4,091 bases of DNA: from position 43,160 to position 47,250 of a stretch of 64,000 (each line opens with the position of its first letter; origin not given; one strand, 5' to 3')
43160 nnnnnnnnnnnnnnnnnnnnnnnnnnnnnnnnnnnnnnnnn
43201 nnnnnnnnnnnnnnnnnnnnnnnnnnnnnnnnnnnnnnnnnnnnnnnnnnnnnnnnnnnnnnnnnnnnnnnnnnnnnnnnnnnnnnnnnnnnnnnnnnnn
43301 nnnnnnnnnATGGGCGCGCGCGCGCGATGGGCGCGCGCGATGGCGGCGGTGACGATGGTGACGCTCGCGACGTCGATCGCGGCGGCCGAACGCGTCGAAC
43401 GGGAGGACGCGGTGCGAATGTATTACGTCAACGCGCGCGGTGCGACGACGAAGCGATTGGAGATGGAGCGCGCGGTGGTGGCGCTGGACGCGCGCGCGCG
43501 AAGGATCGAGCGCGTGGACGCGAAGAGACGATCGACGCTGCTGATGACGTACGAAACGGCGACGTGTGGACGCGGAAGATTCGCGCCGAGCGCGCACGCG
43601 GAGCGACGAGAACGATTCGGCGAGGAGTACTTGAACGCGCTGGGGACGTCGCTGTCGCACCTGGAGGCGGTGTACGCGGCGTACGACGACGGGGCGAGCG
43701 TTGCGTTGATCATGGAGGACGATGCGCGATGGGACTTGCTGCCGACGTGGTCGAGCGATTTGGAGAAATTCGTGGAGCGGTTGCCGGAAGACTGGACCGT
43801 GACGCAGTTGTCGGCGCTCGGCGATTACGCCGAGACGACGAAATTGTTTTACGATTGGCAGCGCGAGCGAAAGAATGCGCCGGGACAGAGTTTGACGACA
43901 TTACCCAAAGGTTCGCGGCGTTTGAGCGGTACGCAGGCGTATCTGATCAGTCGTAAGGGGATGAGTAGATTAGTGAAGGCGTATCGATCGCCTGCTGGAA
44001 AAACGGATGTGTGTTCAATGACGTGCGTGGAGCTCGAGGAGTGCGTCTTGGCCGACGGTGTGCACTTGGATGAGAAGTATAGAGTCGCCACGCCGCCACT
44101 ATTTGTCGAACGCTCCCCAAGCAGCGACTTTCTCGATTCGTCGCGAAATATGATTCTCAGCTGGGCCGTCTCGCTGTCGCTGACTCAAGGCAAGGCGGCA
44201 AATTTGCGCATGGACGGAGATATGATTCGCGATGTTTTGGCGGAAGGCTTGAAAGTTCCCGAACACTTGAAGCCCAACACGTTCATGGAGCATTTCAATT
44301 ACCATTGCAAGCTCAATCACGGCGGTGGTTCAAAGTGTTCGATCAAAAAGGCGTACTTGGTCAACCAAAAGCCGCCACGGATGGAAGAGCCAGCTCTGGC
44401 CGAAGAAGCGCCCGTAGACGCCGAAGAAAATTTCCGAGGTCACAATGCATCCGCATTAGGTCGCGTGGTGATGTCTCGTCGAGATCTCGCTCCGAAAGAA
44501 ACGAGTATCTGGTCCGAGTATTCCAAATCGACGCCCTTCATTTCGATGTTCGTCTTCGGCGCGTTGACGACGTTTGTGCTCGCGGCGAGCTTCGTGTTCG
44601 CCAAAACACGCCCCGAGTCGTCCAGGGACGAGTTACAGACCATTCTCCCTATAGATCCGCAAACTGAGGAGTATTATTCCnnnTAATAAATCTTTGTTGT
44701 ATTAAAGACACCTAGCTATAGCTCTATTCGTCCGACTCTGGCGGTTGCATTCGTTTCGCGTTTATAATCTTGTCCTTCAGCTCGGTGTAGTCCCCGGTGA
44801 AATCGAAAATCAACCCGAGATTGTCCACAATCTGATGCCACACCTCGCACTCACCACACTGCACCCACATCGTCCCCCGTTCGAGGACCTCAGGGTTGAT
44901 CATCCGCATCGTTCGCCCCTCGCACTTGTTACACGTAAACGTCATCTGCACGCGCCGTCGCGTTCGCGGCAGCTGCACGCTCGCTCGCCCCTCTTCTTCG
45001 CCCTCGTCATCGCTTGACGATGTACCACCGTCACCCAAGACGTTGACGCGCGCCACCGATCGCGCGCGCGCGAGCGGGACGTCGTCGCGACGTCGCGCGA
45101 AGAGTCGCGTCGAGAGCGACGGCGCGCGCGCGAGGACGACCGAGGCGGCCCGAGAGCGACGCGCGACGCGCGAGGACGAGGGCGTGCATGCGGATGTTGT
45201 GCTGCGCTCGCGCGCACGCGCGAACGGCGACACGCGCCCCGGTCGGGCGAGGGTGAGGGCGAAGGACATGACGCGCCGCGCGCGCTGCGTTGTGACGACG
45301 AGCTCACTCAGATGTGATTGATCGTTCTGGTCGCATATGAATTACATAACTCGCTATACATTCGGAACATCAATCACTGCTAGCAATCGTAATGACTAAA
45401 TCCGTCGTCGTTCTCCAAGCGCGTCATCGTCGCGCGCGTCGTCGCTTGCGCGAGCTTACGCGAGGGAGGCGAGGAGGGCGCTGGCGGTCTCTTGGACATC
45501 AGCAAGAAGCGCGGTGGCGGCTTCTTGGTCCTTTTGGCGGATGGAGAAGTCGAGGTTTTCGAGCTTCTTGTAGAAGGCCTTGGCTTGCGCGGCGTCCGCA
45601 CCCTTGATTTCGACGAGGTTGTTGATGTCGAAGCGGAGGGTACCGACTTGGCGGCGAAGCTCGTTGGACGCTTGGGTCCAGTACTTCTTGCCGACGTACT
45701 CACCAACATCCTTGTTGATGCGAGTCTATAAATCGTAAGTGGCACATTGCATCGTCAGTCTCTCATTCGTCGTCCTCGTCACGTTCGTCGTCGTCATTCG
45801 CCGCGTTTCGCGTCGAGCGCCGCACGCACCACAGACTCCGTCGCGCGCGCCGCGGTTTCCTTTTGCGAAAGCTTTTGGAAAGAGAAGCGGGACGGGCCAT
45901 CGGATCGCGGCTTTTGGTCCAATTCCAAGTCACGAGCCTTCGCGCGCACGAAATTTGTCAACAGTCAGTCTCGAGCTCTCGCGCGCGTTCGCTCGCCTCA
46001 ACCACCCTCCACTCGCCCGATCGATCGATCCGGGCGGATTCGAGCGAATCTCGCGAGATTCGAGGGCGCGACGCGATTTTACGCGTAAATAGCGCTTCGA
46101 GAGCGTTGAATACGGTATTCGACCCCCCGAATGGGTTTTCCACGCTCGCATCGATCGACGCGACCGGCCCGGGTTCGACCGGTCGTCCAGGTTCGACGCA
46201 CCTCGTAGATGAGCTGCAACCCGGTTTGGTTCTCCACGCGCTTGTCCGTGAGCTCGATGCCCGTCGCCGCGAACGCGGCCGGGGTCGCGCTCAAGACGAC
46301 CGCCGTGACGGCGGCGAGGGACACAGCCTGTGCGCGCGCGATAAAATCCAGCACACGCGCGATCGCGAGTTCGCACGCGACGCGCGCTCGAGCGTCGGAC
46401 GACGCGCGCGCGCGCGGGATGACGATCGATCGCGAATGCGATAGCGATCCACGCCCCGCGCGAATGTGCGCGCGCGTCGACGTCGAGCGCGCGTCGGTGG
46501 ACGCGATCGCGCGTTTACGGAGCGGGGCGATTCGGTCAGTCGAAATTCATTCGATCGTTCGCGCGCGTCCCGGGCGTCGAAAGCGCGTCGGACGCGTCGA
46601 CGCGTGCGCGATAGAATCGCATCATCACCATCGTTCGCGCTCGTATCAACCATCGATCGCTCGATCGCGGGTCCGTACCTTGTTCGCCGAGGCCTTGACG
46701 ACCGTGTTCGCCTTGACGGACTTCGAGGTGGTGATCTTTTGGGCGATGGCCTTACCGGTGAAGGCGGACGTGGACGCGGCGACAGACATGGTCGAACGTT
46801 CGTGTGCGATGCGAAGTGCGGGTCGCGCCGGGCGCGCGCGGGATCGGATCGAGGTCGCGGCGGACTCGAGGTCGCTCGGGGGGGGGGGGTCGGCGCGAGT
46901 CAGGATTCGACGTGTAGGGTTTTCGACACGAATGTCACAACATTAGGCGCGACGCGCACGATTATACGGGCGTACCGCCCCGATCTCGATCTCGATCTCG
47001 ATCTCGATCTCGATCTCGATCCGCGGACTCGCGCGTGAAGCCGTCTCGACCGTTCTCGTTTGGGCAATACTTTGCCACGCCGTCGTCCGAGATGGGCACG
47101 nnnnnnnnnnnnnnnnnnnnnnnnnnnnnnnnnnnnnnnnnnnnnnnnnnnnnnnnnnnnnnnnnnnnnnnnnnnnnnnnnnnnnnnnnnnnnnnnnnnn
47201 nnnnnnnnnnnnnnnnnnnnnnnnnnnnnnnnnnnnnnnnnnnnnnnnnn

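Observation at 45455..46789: Hidden four-exon PsbQ (OEE3) gene absent from the ORF track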

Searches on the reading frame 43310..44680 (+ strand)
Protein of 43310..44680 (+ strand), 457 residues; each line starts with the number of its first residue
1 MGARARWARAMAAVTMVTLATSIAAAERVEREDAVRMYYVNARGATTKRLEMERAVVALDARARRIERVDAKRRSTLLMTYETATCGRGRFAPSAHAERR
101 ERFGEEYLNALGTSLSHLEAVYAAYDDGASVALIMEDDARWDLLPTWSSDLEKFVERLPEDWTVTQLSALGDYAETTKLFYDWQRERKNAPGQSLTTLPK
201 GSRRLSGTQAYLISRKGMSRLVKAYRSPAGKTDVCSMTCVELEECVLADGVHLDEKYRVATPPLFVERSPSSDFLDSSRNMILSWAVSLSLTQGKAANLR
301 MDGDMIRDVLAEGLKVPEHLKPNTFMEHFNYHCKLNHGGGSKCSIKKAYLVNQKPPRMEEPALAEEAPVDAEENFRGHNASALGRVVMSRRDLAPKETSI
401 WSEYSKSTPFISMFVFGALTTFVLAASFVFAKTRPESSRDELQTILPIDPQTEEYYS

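Call 24: search_protein_families(library=pfam, proteins=[window:43310-44680:+], max_evalue=0.01)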
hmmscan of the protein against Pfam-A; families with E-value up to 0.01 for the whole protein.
window:43310-44680:+ (457 aa): 1 family
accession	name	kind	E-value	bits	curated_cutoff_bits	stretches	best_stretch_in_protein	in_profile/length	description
PF01755.23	Glyco_transf_25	-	0.0025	18.1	24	1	112-227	69-190/199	Glycosyltransferase family 25 (LPS biosynthesis protein)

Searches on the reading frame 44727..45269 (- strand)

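Call 24: search_protein_families(library=pfam, proteins=[window:44727-45269:-], max_evalue=0.01)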
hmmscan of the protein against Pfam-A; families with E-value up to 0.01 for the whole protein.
window:44727-45269:- (181 aa): 1 family
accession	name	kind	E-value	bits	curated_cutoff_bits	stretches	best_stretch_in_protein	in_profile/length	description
PF05180.17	zf-DNL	-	3.1e-13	49.9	27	1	108-157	1-50/64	DNL zinc finger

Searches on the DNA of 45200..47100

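Call 32: search_rna_families(source=window, start=45200, end=47100, threshold=evalue, max_evalue=1)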
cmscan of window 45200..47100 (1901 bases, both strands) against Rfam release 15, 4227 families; matches with E-value up to 1: 2.
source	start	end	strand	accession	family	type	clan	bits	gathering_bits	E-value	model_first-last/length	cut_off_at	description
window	46416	46578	-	RF02237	asX3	Gene; sRNA;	-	24.9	40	0.019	1-182/182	no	Xanthomonas sRNA asX3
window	46352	46591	+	RF00261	IRES_L-myc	Cis-reg; IRES;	-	20.8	60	0.19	1-221/221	no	L-myc internal ribosome entry site (IRES)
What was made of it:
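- Tried and rejected: Rfam at E up to 1 over 45200..47100 gave only two sub-threshold matches in the CG-rich part of intron 1: asX3 at 24.9 bits against a gathering score of 40, and an L-myc IRES at 20.8 against 60 (call 32).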
